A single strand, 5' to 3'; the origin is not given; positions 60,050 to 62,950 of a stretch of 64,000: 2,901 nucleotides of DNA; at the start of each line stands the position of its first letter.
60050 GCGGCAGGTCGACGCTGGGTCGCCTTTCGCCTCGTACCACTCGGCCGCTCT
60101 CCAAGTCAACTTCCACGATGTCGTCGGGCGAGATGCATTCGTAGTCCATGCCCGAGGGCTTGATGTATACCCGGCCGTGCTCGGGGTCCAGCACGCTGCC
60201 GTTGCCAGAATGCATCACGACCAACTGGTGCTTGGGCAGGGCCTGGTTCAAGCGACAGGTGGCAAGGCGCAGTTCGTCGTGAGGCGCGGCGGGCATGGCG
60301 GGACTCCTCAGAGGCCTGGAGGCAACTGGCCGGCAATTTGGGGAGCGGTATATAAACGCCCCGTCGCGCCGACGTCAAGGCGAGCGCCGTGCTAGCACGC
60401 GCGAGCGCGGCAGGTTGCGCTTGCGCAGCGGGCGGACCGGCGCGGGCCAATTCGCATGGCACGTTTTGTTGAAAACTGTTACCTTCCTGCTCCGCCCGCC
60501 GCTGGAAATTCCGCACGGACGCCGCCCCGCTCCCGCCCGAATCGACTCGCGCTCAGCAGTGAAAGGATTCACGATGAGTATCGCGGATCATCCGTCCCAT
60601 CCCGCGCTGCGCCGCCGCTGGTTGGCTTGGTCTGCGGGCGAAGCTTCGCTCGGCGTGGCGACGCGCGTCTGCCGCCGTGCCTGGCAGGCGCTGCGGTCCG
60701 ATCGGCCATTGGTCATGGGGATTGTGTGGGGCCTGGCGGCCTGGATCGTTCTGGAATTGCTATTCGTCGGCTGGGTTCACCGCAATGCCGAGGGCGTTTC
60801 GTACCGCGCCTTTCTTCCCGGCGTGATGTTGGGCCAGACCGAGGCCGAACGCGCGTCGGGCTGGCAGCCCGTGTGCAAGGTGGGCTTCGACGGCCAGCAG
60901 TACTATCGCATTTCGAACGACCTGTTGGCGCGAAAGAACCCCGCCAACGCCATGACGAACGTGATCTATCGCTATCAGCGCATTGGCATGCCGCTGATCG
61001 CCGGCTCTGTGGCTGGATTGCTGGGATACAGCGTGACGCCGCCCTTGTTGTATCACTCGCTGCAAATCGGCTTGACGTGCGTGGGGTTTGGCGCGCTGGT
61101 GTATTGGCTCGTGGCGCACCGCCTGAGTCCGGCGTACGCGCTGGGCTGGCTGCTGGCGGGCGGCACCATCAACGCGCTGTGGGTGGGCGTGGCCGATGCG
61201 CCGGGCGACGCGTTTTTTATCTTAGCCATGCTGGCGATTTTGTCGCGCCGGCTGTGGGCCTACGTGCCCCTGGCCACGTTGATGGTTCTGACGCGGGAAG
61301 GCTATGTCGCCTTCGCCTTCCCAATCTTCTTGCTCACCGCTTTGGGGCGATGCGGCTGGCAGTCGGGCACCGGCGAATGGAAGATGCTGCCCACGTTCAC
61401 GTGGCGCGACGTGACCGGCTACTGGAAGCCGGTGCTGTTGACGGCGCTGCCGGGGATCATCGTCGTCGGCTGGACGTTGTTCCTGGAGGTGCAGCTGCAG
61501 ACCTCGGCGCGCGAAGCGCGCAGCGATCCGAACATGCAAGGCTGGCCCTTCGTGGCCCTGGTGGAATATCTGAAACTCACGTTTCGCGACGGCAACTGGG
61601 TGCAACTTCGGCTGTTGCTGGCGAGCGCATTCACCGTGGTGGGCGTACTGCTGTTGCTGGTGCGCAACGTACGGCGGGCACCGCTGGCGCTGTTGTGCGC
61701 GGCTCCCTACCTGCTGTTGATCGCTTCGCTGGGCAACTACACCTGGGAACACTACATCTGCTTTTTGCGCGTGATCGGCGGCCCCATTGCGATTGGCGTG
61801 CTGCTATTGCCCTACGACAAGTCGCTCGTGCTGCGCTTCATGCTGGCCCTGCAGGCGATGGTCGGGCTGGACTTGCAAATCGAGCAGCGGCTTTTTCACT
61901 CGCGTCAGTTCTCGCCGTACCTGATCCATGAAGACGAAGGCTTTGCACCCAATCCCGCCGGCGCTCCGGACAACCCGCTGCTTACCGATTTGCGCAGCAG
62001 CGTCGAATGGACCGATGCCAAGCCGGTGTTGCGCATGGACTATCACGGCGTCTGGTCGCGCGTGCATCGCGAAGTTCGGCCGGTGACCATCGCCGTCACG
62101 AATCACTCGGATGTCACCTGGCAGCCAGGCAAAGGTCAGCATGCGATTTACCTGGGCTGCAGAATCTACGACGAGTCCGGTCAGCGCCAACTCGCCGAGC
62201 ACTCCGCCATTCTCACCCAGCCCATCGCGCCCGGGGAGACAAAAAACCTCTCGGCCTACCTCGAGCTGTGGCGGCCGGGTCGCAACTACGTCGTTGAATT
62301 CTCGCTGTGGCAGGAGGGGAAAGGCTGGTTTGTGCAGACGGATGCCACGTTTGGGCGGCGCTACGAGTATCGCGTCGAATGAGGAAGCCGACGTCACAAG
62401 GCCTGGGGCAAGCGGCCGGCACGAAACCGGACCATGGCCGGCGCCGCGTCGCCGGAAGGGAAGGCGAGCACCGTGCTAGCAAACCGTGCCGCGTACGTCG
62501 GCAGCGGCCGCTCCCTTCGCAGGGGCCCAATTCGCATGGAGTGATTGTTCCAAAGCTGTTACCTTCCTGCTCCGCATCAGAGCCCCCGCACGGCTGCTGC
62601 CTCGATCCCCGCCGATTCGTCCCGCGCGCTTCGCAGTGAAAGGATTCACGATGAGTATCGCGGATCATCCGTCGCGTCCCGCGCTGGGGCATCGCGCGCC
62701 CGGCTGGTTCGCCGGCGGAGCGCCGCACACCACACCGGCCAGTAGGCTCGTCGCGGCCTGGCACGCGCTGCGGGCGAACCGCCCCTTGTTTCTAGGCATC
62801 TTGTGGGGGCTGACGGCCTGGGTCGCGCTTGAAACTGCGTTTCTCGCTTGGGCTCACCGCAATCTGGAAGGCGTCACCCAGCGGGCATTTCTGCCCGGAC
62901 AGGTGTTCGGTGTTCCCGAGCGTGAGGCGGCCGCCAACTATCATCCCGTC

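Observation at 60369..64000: Tandem paralogous polytopic membrane-protein genes, each behind the same block-conserved ~200-nt leader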

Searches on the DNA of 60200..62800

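Call 6: search_rna_families(source=window, start=60200, end=62800, threshold=evalue, max_evalue=10)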
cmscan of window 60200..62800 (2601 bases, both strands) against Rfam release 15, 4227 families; matches with E-value up to 10: 2.
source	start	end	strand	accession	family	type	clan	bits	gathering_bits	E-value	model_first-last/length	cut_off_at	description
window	60726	60821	+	RF01314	mir-1227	Gene; miRNA;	-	19.4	70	5.9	1-88/88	no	mir-1227 microRNA precursor family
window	62619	62692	+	RF00843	mir-228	Gene; miRNA;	CL00093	18.1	45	1.3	1-85/85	no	mir-228 microRNA precursor family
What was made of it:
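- On Known cis-regulatory RNA (riboswitch, leader, thermometer) in Rfam: In 60200-62800 only two chance microRNA hits appear, at E 1.3 and 5.9 (call 6).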
